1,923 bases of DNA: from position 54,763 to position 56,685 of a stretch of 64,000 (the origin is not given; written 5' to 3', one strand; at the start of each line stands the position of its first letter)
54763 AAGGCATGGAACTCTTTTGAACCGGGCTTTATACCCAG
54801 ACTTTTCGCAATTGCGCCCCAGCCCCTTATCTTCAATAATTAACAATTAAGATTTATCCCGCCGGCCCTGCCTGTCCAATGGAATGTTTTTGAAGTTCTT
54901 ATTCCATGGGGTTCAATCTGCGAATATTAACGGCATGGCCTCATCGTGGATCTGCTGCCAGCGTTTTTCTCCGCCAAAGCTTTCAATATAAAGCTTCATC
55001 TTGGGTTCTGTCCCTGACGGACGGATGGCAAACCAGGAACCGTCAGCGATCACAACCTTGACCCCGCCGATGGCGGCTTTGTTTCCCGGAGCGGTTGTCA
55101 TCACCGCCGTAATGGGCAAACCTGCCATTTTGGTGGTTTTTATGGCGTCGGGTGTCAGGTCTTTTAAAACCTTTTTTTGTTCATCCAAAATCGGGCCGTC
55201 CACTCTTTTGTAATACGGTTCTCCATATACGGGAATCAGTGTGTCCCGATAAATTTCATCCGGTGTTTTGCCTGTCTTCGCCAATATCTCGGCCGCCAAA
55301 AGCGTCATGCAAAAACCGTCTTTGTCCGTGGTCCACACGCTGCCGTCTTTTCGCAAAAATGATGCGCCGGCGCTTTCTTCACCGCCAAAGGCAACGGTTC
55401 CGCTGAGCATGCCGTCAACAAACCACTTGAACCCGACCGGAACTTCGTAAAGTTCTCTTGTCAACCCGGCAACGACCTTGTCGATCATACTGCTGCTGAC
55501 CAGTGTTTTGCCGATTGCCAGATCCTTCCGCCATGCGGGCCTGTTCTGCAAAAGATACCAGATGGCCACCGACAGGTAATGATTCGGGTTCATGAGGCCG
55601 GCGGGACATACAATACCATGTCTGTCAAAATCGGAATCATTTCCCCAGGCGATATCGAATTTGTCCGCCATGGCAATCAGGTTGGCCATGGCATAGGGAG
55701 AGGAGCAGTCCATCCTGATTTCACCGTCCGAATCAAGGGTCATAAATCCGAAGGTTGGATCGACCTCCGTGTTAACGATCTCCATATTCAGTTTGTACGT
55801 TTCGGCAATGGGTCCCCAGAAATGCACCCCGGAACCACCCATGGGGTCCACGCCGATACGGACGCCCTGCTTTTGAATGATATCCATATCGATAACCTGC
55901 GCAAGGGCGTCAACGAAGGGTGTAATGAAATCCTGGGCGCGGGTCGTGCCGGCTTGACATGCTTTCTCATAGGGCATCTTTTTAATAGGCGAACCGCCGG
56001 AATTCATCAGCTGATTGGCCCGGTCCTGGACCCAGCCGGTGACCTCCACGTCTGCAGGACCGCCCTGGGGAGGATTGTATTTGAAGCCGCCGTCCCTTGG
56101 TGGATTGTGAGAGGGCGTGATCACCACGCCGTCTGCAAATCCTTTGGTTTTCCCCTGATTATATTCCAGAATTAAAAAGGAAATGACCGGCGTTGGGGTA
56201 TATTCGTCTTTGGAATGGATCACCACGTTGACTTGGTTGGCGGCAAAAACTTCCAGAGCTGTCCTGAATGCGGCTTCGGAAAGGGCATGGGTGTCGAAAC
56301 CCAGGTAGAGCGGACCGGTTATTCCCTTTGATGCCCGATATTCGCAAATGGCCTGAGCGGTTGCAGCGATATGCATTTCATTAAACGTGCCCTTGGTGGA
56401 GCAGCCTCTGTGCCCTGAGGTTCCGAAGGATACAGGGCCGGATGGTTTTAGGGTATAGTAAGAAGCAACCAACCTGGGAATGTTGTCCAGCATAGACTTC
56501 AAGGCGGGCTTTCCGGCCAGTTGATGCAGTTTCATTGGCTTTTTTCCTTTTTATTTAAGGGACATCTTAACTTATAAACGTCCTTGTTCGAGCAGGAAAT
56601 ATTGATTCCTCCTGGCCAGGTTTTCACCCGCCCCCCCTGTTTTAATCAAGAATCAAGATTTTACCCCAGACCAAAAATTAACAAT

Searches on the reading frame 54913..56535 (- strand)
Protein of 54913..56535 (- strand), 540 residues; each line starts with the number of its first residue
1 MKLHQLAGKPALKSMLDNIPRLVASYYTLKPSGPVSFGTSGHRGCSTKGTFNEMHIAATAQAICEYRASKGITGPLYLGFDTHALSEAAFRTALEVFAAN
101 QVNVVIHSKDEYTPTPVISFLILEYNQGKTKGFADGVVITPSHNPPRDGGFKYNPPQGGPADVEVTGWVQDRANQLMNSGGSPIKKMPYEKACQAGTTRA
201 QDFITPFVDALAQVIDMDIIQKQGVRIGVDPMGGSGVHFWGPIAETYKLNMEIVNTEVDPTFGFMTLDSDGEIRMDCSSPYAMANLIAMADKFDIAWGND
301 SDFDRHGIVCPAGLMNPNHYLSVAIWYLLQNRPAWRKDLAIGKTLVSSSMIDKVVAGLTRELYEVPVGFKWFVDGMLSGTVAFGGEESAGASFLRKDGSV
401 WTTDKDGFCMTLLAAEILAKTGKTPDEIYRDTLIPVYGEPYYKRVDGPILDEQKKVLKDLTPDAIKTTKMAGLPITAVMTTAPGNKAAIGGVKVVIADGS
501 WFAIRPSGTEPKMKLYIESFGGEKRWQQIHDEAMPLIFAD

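Call 18: find_encoding_contigs(protein=window:54913-56535:-, flank=10000, max_places=10)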
Protein window:54913-56535:- (540 aa): 2 contigs read that carry it; 2 places shown.
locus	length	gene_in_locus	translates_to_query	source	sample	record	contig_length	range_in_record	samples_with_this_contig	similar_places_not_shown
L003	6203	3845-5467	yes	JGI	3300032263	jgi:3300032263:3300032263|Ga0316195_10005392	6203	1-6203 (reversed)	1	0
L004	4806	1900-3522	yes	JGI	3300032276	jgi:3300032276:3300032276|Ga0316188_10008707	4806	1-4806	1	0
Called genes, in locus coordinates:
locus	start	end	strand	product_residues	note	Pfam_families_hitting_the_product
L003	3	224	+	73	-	?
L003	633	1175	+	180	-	PF04828:GFA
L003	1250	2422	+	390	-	PF01734:Patatin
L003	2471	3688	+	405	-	PF22020:RlmL_1st, PF01170:UPF0020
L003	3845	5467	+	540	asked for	PF02878:PGM_PMM_I, PF02879:PGM_PMM_II, PF02880:PGM_PMM_III, PF00408:PGM_PMM_IV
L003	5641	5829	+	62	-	PF13499:EF-hand_7 (faint), PF00036:EF-hand_1 (faint), PF13202:EF-hand_5 (faint), PF13405:EF-hand_6 (faint), PF13833:EF-hand_8 (faint)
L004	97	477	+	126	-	-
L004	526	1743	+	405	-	PF22020:RlmL_1st, PF01170:UPF0020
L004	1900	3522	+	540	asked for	PF02878:PGM_PMM_I, PF02879:PGM_PMM_II, PF02880:PGM_PMM_III, PF00408:PGM_PMM_IV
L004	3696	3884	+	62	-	PF13499:EF-hand_7 (faint), PF00036:EF-hand_1 (faint), PF13202:EF-hand_5 (faint), PF13405:EF-hand_6 (faint), PF13833:EF-hand_8 (faint)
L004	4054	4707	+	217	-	PF13432:TPR_16 (faint), PF07719:TPR_2 (faint), PF00515:TPR_1 (faint), PF13424:TPR_12 (faint)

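Call 43: find_homologous_proteins(query=window:54913-56535:-, max_evalue=1e-100)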
Query window:54913-56535:- (540 aa): 8000 proteins with E <= 1e-100 among 8000 candidates; the best 120 are listed.
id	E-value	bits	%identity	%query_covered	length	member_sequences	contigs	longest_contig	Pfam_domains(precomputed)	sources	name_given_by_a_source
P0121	0.0e+0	1202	95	100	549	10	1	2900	PF02878.23,PF00408.27,PF02879.23,PF02880.23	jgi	jgi:phosphoglucomutase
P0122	0.0e+0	1201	96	100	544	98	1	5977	PF02878.23,PF00408.27,PF02879.23,PF02880.23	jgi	jgi:phosphoglucomutase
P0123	0.0e+0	1124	89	100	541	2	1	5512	PF02878.23,PF00408.27,PF02879.23,PF02880.23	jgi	-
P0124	0.0e+0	1109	88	100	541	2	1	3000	PF02878.23,PF00408.27,PF02879.23,PF02880.23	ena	-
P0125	0.0e+0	1108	88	100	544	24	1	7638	PF02878.23,PF00408.27,PF02879.23,PF02880.23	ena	-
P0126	0.0e+0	1106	87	100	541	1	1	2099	PF02878.23,PF00408.27,PF02879.23,PF02880.23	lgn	-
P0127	0.0e+0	1106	88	100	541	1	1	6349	PF02878.23,PF00408.27,PF02879.23,PF02880.23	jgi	-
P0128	0.0e+0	1105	87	100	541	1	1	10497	PF02878.23,PF00408.27,PF02879.23,PF02880.23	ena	-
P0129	0.0e+0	1105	87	100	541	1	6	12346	PF02878.23,PF00408.27,PF02879.23,PF02880.23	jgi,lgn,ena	-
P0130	0.0e+0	1105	87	100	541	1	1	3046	PF02878.23,PF00408.27,PF02879.23,PF02880.23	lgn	-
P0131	0.0e+0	1103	87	100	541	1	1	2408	PF02878.23,PF00408.27,PF02879.23,PF02880.23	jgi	jgi:phosphoglucomutase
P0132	0.0e+0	1103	87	100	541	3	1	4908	PF02878.23,PF00408.27,PF02879.23,PF02880.23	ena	-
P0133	0.0e+0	1102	86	100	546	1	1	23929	PF02878.23,PF00408.27,PF02879.23,PF02880.23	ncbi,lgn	ncbi:MAG: phosphoglucomutase (alpha-D-glucose-1,6-bisphosphate-dependent) [Pseudomonadota bacterium]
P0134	0.0e+0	1101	90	97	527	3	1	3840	PF02878.23,PF00408.27,PF02879.23,PF02880.23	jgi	-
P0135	0.0e+0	1101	87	100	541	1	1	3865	PF02878.23,PF00408.27,PF02879.23,PF02880.23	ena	-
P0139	0.0e+0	1097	87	100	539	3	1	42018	PF02878.23,PF00408.27,PF02879.23,PF02880.23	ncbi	ncbi:phosphoglucomutase (alpha-D-glucose-1,6-bisphosphate-dependent) [Thermodesulfobacteriota bacter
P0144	0.0e+0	1087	86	100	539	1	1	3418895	PF02878.23,PF00408.27,PF02879.23,PF02880.23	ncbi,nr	ncbi:MAG: alpha-D-glucose phosphate-specific phosphoglucomutase [Desulfobacterales bacterium]|nr:MAG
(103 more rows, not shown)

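Call 44: find_encoding_contigs(protein=P0144, flank=10000, max_places=1)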
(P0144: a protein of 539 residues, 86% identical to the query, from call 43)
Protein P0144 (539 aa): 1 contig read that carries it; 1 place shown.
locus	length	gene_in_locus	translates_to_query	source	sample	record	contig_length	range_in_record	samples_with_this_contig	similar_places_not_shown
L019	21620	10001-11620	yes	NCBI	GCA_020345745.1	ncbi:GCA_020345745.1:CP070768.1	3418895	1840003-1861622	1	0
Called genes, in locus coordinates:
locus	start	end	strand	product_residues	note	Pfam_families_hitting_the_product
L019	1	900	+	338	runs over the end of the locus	PF01738:DLH, PF05448:AXE1 (faint), PF20434:BD-FAE (faint), PF12146:Hydrolase_4 (faint), PF02230:Abhydrolase_2 (weak), PF03959:FSH1 (weak), PF07859:Abhydrolase_3 (faint), PF00326:Peptidase_S9 (weak)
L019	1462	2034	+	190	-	PF02566:OsmC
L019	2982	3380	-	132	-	-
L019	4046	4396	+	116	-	PF07883:Cupin_2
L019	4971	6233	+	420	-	-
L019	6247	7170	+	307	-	PF02775:TPP_enzyme_C (weak)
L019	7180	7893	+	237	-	PF01558:POR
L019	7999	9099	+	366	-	PF00015:MCPsignal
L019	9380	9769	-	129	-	PF13673:Acetyltransf_10, PF00583:Acetyltransf_1, PF13508:Acetyltransf_7, PF08445:FR47 (weak)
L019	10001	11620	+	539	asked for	PF02878:PGM_PMM_I, PF02879:PGM_PMM_II, PF02880:PGM_PMM_III, PF00408:PGM_PMM_IV (weak)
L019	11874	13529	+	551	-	PF00342:PGI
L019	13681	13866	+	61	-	-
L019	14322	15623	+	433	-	PF01654:Cyt_bd_oxida_I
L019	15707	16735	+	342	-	PF02322:Cyt_bd_oxida_II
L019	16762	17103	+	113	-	PF02085:Cytochrom_CIII (faint), PF14522:Cytochrome_C7 (weak)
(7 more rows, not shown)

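Call 45: find_encoding_contigs(protein=P0139, flank=10000, max_places=1)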
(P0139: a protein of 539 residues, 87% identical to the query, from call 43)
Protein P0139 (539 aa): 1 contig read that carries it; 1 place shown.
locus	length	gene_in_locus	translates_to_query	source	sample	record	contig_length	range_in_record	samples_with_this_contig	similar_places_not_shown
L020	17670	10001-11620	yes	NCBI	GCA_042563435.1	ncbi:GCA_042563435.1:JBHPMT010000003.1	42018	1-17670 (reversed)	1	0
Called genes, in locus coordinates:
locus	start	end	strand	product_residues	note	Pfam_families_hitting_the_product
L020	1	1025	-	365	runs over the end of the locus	PF00672:HAMP, PF00512:HisKA, PF02518:HATPase_c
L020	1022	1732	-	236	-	PF00072:Response_reg, PF00486:Trans_reg_C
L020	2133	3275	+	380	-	PF01625:PMSR, PF01641:SelR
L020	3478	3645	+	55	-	-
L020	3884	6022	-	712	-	PF11897:DUF3417, PF00343:Phosphorylase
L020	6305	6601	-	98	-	PF02922:CBM_48 (weak), PF16561:AMPK1_CBM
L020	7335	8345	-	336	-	-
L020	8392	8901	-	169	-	PF12975:DUF3859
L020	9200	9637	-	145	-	-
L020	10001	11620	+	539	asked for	PF02878:PGM_PMM_I, PF02879:PGM_PMM_II, PF02880:PGM_PMM_III, PF00408:PGM_PMM_IV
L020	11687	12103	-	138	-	PF01980:TrmO_N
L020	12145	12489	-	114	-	PF11750:DUF3307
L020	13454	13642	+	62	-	-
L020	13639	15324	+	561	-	PF02463:SMC_N (faint), PF00005:ABC_tran, PF13304:AAA_21 (faint), PF12848:ABC_tran_Xtn, PF00005:ABC_tran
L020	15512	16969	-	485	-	PF11794:HpaB_N, PF03241:HpaB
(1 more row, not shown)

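Call 46: find_encoding_contigs(protein=P0122, flank=10000, max_places=3)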
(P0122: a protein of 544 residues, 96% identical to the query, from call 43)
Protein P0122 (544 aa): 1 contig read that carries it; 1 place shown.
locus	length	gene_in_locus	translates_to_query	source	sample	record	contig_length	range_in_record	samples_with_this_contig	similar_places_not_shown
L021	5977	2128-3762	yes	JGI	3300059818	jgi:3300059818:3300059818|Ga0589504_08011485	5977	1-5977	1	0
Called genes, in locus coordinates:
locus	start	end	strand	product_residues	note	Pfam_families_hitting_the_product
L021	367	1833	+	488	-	PF00083:Sugar_tr, PF05977:MFS_3, PF07690:MFS_1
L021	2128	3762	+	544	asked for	PF02878:PGM_PMM_I, PF02879:PGM_PMM_II, PF02880:PGM_PMM_III, PF00408:PGM_PMM_IV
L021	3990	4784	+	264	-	-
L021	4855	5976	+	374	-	?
